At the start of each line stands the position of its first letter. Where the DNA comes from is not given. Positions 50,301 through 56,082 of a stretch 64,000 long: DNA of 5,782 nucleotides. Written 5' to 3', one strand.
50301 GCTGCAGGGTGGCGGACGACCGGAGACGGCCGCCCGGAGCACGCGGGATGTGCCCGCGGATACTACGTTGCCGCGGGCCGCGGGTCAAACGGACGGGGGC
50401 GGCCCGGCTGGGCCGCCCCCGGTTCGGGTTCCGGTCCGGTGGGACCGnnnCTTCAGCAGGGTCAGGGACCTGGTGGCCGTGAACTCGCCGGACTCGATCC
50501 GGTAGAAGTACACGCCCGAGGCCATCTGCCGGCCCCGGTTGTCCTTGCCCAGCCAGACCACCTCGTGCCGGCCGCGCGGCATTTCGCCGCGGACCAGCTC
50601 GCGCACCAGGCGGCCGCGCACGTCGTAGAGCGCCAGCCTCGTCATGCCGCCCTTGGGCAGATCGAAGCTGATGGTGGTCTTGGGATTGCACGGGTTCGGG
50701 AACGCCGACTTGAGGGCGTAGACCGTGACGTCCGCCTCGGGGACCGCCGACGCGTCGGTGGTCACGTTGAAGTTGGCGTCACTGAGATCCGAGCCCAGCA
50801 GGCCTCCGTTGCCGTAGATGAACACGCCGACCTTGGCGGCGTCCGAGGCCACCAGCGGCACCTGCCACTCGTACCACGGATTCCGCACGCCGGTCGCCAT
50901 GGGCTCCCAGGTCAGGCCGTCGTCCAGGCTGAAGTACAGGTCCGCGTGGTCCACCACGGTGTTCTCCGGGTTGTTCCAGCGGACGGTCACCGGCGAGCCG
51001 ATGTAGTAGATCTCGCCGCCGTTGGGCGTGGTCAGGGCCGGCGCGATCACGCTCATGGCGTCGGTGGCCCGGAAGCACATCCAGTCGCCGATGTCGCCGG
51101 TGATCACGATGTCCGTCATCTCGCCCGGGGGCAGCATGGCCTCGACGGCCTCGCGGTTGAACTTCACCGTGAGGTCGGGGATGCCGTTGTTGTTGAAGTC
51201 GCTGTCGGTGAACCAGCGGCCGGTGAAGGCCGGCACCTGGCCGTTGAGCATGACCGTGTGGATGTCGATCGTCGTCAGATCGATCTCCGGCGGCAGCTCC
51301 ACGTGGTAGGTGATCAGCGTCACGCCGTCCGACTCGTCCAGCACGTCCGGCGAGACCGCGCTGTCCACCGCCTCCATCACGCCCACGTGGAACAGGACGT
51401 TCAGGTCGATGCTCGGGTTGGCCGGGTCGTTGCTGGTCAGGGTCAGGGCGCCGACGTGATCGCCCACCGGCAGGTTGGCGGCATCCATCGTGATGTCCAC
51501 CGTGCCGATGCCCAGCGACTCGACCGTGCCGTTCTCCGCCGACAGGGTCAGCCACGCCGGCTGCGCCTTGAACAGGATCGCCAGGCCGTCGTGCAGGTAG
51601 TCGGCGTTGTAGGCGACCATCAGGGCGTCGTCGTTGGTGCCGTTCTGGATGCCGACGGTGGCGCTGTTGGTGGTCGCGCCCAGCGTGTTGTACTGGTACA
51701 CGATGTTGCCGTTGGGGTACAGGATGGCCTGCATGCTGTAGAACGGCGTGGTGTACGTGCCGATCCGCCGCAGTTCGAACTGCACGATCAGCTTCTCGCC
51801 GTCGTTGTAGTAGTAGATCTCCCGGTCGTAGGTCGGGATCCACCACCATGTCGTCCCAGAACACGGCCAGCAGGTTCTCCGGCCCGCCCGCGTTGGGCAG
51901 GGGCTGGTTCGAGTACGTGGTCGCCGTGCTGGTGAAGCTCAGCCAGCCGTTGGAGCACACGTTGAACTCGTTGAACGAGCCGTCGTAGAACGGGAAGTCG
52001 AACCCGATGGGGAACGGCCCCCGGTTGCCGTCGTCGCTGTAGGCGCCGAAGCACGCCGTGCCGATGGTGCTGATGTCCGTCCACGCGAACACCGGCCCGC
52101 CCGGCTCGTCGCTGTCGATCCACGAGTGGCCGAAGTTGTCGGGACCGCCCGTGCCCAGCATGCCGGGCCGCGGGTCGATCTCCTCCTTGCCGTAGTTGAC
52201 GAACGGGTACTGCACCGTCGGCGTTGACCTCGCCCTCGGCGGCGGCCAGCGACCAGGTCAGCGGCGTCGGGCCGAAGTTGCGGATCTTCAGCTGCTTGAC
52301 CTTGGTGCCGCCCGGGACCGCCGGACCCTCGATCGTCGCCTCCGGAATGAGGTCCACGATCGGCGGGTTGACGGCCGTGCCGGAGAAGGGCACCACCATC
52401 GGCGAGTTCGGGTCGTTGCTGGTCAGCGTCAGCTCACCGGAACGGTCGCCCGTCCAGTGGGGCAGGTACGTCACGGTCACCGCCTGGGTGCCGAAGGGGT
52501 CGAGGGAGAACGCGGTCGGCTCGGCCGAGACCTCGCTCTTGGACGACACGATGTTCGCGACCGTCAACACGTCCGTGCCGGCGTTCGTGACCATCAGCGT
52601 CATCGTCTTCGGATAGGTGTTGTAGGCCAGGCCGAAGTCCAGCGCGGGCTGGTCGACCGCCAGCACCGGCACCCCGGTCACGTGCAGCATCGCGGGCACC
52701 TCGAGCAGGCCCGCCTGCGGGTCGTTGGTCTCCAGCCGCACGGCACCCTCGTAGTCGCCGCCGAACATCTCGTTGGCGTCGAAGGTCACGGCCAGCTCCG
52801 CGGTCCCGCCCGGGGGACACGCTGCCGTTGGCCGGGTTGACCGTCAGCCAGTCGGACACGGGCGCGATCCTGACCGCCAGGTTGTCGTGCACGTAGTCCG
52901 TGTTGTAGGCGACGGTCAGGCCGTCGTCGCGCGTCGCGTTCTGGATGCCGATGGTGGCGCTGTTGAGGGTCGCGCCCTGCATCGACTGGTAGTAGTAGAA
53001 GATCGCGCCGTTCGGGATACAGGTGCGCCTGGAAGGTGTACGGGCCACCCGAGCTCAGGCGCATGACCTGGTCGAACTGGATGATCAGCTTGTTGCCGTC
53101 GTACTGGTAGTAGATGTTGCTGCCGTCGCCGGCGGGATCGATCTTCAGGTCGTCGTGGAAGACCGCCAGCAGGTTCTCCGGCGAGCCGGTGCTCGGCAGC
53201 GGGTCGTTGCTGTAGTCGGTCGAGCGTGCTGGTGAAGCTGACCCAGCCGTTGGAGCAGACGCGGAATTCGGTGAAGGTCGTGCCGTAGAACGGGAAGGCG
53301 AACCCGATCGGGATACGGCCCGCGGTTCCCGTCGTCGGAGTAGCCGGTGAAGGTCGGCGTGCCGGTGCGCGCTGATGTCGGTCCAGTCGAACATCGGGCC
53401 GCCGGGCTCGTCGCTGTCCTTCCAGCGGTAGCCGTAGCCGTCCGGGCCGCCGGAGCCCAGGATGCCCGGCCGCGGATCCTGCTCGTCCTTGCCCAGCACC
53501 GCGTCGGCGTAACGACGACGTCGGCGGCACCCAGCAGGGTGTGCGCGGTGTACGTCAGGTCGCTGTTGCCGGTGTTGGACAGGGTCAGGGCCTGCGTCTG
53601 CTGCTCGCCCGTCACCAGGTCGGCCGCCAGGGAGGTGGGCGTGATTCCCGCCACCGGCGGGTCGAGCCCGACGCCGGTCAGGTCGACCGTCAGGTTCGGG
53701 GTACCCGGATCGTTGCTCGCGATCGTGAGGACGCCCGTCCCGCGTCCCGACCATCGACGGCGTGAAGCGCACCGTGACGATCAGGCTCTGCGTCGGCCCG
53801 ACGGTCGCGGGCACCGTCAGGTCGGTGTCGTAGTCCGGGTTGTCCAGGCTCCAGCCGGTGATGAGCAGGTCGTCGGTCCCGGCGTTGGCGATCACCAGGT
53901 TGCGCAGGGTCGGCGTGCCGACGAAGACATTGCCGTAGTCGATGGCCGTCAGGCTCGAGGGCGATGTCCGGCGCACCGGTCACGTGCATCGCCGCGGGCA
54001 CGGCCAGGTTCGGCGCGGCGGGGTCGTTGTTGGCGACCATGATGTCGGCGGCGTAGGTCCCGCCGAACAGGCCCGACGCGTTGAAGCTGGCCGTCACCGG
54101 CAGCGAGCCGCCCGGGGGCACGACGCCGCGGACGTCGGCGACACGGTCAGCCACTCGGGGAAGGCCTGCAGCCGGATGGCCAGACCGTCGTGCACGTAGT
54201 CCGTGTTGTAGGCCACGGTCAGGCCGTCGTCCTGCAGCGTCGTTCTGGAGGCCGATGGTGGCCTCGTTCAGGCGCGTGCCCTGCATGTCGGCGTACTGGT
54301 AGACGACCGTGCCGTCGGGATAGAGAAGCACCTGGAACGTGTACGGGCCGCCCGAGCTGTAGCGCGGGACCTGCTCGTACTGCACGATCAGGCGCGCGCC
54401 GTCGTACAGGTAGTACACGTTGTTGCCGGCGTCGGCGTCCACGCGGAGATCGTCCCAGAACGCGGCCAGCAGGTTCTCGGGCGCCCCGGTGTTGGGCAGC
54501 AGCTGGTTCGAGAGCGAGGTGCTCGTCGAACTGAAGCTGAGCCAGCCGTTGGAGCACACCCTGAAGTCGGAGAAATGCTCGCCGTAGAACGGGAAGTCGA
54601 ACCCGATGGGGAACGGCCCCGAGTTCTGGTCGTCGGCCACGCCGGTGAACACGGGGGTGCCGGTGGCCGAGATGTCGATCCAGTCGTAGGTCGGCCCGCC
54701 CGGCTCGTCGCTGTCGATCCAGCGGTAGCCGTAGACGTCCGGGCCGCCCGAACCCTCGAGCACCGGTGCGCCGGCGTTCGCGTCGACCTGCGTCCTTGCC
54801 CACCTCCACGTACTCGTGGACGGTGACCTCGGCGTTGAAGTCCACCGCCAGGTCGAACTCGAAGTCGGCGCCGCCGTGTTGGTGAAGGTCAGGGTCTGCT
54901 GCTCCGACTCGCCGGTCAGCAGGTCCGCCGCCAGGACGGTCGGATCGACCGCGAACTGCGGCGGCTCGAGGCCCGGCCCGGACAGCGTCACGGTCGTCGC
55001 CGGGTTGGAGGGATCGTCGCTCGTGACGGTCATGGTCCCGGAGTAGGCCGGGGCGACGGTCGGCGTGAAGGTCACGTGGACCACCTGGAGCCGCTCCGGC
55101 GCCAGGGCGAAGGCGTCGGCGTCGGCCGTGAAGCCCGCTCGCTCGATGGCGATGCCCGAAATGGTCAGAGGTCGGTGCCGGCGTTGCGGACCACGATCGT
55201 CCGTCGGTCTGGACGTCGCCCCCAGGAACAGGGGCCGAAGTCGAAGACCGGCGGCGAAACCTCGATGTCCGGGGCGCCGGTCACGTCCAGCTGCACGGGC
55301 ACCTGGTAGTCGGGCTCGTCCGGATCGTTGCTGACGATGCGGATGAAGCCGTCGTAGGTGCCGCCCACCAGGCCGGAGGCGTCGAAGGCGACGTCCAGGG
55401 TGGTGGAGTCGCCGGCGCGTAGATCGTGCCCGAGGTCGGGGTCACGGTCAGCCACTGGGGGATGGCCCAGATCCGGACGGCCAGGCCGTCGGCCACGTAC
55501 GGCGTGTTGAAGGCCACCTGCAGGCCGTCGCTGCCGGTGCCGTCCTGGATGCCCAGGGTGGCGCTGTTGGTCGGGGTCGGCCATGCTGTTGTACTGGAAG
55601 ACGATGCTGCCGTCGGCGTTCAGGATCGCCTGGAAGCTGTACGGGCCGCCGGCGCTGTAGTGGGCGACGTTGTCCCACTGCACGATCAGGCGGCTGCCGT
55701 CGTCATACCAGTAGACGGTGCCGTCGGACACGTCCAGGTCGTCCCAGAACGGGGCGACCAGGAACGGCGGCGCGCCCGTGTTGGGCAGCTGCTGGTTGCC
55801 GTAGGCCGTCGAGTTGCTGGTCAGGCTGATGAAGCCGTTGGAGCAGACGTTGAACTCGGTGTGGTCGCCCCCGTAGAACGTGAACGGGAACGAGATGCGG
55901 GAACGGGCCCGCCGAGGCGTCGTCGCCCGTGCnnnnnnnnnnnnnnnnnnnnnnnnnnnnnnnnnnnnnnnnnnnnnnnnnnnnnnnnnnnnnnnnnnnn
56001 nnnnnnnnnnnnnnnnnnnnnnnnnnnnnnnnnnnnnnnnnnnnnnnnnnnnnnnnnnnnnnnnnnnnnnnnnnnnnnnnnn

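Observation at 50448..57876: One giant S8 subtilase gene with four 1.3 kb NIDO-like/Ig super-repeats and a T9SS/FlgD-type tail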

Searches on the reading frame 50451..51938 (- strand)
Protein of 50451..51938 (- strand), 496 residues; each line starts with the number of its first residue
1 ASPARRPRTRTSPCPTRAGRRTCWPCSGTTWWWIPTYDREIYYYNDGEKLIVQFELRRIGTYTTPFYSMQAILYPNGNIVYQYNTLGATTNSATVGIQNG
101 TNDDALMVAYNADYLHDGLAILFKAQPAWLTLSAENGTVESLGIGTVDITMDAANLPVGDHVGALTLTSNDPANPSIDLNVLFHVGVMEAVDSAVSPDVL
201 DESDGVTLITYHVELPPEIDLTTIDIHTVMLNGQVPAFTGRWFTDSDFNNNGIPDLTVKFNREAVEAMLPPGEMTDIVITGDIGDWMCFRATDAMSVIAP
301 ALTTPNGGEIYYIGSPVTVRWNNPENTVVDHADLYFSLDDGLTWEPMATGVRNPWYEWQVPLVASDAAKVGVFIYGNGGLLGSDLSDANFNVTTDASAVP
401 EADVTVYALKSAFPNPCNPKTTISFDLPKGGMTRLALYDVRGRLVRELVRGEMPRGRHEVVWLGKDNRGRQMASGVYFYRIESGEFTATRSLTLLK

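Call 4: search_protein_families(library=pfam, max_evalue=0.01, proteins=[window:50451-51938:-])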
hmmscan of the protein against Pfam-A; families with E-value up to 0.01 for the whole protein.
window:50451-51938:- (496 aa): 2 families
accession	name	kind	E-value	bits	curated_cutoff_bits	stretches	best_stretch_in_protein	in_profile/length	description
PF13860.13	FlgD_ig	-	1.6e-07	31.7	27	1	433-482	25-74/79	FlgD Ig-like domain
PF18962.6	Por_Secre_tail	-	6.4e-05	23.6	27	1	413-488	2-69/75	Secretion system C-terminal sorting domain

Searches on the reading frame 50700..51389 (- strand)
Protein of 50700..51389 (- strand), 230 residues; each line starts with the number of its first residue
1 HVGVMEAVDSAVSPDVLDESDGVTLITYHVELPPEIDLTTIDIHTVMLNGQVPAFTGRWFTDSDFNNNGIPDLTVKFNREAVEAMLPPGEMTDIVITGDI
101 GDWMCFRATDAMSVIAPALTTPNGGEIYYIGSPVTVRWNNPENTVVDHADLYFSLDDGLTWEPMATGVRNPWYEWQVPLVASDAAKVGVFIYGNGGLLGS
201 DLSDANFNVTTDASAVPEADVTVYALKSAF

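Call 75: search_protein_families(library=pfam, max_evalue=1, proteins=[window:50700-51389:-])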
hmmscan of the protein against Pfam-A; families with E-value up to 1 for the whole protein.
seq(230 aa): 0 families

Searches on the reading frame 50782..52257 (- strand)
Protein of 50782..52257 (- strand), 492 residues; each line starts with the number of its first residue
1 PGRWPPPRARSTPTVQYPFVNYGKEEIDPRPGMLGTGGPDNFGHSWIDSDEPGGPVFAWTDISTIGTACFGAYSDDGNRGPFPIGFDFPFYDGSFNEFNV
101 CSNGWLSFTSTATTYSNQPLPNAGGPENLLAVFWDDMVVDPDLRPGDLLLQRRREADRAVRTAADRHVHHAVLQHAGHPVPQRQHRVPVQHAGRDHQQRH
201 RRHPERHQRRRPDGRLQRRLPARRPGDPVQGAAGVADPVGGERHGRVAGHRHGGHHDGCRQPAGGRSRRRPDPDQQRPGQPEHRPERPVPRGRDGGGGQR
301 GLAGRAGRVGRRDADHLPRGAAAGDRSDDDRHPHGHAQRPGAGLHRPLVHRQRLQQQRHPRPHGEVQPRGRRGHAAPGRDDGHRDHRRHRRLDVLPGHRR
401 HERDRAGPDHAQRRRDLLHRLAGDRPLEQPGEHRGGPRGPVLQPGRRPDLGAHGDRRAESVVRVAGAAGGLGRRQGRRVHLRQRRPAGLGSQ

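Call 4: search_protein_families(library=pfam, max_evalue=0.01, proteins=[window:50782-52257:-])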
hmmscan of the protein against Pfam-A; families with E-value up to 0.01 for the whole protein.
window:50782-52257:- (492 aa): 1 family
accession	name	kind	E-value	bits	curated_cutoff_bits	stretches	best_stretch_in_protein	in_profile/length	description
PF06119.19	NIDO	-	0.0093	16.4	25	0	98-174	3-72/186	Nidogen-like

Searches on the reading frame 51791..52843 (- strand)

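Call 4: search_protein_families(library=pfam, max_evalue=0.01, proteins=[window:51791-52843:-])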
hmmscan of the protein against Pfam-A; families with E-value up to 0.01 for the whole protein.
window:51791-52843:- (351 aa): 5 families
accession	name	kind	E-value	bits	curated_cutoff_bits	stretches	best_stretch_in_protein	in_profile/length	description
PF22544.2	HYDIN_VesB_CFA65-like_Ig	-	1.2e-12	48.4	25.5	1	59-150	1-94/100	HYDIN/CFA65/VesB-like, Ig-like domain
PF07610.17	DUF1573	-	4e-08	33.6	26.1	1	63-156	3-97/98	Protein of unknown function (DUF1573)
PF15780.11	ASH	-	4.1e-06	27.3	27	1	64-149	6-97/98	Abnormal spindle-like microcephaly-assoc'd, ASPM-SPD-2-Hydin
PF12371.14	TMEM131_like_N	-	8.9e-05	23.1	28.8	1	66-140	6-82/84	Transmembrane protein 131-like N-terminal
PF24507.1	Ig_CFAP65_4th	-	0.00072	20.4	27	0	99-157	19-76/76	CFAP65, fourth Ig-like domain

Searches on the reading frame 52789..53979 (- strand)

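Call 4: search_protein_families(library=pfam, max_evalue=0.01, proteins=[window:52789-53979:-])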
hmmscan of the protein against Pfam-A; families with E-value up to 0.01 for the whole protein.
window:52789-53979:- (397 aa): 2 families
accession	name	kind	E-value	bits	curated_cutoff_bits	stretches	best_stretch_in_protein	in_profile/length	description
PF22544.2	HYDIN_VesB_CFA65-like_Ig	-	0.00036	21.1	25.5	1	11-80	8-78/100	HYDIN/CFA65/VesB-like, Ig-like domain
PF15780.11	ASH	-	0.0089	16.6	27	0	8-78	9-80/98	Abnormal spindle-like microcephaly-assoc'd, ASPM-SPD-2-Hydin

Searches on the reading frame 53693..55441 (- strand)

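Call 4: search_protein_families(library=pfam, max_evalue=0.01, proteins=[window:53693-55441:-])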
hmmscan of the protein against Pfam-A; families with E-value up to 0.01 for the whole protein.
window:53693-55441:- (583 aa): 4 families
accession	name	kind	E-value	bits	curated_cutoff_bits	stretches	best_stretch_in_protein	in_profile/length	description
PF22544.2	HYDIN_VesB_CFA65-like_Ig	-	1.8e-08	35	25.5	1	94-155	37-99/100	HYDIN/CFA65/VesB-like, Ig-like domain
PF15780.11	ASH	-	2.3e-05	24.9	27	1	94-146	43-95/98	Abnormal spindle-like microcephaly-assoc'd, ASPM-SPD-2-Hydin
PF22073.2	Cep192_D4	-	0.00094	19.8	35.5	0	110-157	63-111/112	Cep192 domain 4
PF24507.1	Ig_CFAP65_4th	-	0.0058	17.5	27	0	104-153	25-72/76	CFAP65, fourth Ig-like domain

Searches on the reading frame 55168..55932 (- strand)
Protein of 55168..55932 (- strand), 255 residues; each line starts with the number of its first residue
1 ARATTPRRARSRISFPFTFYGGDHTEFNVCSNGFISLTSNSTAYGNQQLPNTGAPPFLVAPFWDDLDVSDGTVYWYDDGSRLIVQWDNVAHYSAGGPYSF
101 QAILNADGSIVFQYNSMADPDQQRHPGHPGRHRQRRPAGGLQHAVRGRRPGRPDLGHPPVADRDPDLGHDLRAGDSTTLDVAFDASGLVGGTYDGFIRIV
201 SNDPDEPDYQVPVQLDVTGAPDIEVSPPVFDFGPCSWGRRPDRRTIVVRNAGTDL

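Call 4: search_protein_families(library=pfam, max_evalue=0.01, proteins=[window:55168-55932:-])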
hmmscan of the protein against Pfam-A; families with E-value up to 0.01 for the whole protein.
window:55168-55932:- (255 aa): 1 family
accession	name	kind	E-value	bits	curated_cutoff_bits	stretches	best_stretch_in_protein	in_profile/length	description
PF06119.19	NIDO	-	1.6e-08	35.2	25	1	27-77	3-51/186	Nidogen-like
